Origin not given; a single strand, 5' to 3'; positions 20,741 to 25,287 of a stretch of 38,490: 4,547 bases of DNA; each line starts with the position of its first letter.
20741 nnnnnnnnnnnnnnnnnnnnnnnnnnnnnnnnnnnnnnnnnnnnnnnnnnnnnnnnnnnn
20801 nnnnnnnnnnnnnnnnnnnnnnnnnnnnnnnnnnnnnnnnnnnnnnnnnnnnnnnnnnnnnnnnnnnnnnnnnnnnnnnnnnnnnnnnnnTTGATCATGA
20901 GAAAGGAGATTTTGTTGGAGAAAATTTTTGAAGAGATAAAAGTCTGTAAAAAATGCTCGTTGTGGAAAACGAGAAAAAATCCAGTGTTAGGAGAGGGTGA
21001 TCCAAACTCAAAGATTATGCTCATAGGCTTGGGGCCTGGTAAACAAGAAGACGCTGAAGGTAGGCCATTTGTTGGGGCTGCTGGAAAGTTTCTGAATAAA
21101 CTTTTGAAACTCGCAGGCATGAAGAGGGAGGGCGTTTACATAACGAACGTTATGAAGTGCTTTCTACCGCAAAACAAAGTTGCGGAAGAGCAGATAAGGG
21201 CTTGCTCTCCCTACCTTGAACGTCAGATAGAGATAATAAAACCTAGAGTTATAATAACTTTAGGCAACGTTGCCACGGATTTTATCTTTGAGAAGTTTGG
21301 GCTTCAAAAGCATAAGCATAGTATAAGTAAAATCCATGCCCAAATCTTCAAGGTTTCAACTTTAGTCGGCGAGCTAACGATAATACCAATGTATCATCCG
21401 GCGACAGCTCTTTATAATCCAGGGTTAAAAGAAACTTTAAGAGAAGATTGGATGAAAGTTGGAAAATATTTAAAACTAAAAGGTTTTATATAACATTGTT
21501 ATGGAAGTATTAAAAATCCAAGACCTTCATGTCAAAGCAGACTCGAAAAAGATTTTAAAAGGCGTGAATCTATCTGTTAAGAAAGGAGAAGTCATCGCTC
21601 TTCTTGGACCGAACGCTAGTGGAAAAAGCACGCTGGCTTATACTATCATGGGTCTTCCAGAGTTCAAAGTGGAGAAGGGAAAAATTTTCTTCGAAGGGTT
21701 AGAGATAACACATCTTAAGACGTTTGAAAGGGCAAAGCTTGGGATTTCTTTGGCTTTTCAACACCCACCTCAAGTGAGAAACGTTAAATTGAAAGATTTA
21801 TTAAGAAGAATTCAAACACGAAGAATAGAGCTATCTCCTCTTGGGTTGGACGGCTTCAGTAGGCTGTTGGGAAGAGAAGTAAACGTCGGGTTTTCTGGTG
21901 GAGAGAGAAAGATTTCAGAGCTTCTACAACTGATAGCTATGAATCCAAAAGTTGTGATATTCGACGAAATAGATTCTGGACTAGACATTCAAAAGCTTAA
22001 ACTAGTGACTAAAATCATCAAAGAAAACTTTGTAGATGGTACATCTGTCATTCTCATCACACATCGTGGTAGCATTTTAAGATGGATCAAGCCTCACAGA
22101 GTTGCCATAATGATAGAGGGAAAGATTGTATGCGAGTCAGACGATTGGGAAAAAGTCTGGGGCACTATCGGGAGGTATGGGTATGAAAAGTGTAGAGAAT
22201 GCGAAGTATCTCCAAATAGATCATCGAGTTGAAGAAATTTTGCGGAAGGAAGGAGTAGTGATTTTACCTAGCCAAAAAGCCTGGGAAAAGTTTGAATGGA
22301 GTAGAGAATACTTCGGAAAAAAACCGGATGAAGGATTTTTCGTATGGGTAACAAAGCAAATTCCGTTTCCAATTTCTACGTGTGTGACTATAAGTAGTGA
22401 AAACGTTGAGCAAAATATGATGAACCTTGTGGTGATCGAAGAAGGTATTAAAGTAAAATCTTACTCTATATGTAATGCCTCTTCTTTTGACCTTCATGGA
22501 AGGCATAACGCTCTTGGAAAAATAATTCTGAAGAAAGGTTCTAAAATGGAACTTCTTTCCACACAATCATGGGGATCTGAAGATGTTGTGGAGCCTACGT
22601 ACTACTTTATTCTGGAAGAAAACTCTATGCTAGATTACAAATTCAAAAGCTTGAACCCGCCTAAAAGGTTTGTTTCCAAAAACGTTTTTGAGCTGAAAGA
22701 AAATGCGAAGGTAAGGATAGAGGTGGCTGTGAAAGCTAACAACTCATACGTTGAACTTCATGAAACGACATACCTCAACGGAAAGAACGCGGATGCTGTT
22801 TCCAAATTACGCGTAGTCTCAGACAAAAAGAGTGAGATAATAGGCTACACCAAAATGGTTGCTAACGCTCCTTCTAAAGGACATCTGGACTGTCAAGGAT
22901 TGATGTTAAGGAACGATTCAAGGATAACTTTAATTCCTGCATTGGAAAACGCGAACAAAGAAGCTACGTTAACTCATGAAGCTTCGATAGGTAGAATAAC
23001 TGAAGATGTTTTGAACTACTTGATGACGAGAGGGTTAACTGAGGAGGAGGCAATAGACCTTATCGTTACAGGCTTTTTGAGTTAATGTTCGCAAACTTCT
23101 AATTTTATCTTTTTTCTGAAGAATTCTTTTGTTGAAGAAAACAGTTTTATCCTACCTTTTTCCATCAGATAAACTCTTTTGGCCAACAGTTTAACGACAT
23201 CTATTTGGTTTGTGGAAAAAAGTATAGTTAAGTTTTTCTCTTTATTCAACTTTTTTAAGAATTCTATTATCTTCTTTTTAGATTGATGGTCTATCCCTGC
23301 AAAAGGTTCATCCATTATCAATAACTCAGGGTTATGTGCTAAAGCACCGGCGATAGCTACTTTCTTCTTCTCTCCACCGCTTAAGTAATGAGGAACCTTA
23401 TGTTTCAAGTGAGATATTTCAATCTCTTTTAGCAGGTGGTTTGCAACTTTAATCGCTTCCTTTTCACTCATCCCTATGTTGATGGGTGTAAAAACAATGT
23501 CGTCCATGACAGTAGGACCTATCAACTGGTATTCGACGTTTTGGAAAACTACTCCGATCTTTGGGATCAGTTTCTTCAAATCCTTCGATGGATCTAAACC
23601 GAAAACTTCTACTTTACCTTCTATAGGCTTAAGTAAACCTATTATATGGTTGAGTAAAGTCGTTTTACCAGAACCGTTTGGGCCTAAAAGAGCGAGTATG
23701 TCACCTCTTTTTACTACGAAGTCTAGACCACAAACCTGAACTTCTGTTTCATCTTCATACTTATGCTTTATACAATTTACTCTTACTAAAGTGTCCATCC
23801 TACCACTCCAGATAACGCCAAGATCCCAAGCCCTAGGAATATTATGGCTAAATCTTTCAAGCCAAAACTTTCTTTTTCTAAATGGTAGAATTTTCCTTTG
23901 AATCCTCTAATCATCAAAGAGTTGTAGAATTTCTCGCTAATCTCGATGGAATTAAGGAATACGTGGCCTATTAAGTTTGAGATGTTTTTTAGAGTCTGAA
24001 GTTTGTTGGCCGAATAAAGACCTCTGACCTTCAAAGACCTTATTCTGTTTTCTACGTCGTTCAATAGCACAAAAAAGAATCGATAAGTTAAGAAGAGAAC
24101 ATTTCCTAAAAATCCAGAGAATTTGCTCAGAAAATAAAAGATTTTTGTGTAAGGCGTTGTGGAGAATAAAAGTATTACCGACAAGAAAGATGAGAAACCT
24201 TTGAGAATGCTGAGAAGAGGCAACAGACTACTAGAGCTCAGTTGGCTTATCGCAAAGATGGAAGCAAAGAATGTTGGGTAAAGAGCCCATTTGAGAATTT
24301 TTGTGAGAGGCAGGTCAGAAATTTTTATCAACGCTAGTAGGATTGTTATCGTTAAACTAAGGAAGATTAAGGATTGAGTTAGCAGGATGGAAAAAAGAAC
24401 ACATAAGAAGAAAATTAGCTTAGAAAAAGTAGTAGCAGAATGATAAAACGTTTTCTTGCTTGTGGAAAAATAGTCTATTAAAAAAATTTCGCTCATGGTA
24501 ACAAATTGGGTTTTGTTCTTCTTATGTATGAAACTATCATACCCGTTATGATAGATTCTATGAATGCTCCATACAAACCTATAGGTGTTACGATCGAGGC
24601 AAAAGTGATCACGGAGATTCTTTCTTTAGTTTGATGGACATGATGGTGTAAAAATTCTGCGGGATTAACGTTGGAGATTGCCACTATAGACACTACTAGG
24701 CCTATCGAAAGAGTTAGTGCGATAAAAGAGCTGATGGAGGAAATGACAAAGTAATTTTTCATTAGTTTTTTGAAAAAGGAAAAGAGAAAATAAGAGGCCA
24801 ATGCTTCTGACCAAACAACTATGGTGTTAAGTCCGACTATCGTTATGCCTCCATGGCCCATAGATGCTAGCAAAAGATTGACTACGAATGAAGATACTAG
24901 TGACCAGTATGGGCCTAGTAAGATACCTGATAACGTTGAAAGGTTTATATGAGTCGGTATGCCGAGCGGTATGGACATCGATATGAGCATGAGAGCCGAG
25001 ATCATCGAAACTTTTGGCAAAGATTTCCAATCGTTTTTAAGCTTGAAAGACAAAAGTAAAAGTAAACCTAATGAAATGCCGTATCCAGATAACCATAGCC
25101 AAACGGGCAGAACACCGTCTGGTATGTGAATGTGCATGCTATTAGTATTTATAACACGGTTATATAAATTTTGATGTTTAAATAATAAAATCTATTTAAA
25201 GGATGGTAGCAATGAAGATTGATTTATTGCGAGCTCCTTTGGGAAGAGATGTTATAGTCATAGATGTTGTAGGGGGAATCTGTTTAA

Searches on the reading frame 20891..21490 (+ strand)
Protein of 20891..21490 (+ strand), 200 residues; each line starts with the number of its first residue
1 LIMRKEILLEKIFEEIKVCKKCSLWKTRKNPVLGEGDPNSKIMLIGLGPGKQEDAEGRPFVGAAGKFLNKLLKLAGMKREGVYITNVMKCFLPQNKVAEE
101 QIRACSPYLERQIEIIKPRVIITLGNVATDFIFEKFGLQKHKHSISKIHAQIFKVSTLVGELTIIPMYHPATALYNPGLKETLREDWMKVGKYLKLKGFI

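Call 46: search_protein_families(library=pfam, proteins=[window:20891-21490:+], max_evalue=0.00001)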
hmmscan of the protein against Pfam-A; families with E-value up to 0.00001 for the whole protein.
window:20891-21490:+ (200 aa): 1 family
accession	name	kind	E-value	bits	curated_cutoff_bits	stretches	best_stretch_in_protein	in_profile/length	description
PF03167.25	UDG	-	1.7e-37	129.1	24.3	1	34-181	2-129/141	Uracil DNA glycosylase superfamily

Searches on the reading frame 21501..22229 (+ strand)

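Call 46: search_protein_families(library=pfam, proteins=[window:21501-22229:+], max_evalue=0.00001)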
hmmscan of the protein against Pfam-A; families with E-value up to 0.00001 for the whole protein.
window:21501-22229:+ (243 aa): 3 families
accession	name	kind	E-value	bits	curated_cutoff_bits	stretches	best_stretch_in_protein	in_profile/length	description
PF00005.33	ABC_tran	-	9.6e-20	72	25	1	19-156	1-134/137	ABC transporter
PF02463.25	SMC_N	-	3.3e-09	37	40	1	112-193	135-202/220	RecF/RecN/SMC N terminal domain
PF13304.12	AAA_21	-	2.5e-08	34.8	27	0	130-188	237-298/304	AAA domain, putative AbiEii toxin, Type IV TA system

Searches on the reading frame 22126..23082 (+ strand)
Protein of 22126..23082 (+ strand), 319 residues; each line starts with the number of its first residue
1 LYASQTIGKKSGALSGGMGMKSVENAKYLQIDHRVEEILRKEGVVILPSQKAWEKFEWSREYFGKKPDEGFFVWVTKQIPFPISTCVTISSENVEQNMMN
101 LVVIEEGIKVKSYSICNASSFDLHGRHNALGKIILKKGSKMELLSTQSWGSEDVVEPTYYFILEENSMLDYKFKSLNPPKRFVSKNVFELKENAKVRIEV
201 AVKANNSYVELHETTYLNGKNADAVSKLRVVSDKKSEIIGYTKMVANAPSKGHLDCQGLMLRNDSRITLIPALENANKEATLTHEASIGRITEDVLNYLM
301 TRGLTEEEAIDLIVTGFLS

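Call 46: search_protein_families(library=pfam, proteins=[window:22126-23082:+], max_evalue=0.00001)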
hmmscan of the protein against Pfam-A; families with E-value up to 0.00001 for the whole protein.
window:22126-23082:+ (319 aa): 1 family
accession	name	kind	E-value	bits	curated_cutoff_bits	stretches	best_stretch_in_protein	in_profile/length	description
PF01458.23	SUFBD_core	-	1.9e-27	96.7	27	1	89-317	3-232/232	SUF system FeS cluster assembly, SufBD core domain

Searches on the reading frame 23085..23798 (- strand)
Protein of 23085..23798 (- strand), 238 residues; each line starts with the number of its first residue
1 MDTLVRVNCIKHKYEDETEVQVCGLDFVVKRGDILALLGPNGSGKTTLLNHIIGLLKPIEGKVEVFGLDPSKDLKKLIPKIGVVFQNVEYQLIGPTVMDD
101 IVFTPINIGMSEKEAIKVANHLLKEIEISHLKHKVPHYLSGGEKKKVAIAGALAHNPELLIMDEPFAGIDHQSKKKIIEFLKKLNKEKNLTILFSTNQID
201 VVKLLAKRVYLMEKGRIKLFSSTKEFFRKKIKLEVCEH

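Call 46: search_protein_families(library=pfam, proteins=[window:23085-23798:-], max_evalue=0.00001)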
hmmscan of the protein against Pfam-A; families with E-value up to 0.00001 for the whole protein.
window:23085-23798:- (238 aa): 3 families
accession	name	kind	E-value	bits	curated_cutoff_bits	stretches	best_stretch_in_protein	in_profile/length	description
PF00005.33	ABC_tran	-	7.6e-30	104.7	25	1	24-167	3-137/137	ABC transporter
PF13304.12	AAA_21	-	1.5e-11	45.3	27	1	138-196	237-297/304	AAA domain, putative AbiEii toxin, Type IV TA system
PF02463.25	SMC_N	-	5.7e-07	29.6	40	0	34-192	26-194/220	RecF/RecN/SMC N terminal domain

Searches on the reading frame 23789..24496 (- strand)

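Call 46: search_protein_families(library=pfam, proteins=[window:23789-24496:-], max_evalue=0.00001)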
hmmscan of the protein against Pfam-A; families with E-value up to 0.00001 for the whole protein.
window:23789-24496:- (236 aa): 1 family
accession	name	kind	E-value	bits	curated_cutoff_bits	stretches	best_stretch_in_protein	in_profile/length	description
PF02361.21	CbiQ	-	1.3e-15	58.1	25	1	25-201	21-210/216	Cobalt transport protein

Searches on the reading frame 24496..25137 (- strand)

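Call 46: search_protein_families(library=pfam, proteins=[window:24496-25137:-], max_evalue=0.00001)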
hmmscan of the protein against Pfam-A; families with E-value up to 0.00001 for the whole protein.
window:24496-25137:- (214 aa): 1 family
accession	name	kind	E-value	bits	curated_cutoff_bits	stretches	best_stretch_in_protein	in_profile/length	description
PF01891.21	CbiM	-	1.2e-31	110.6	23.1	1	4-212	1-205/205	Cobalt uptake substrate-specific transmembrane region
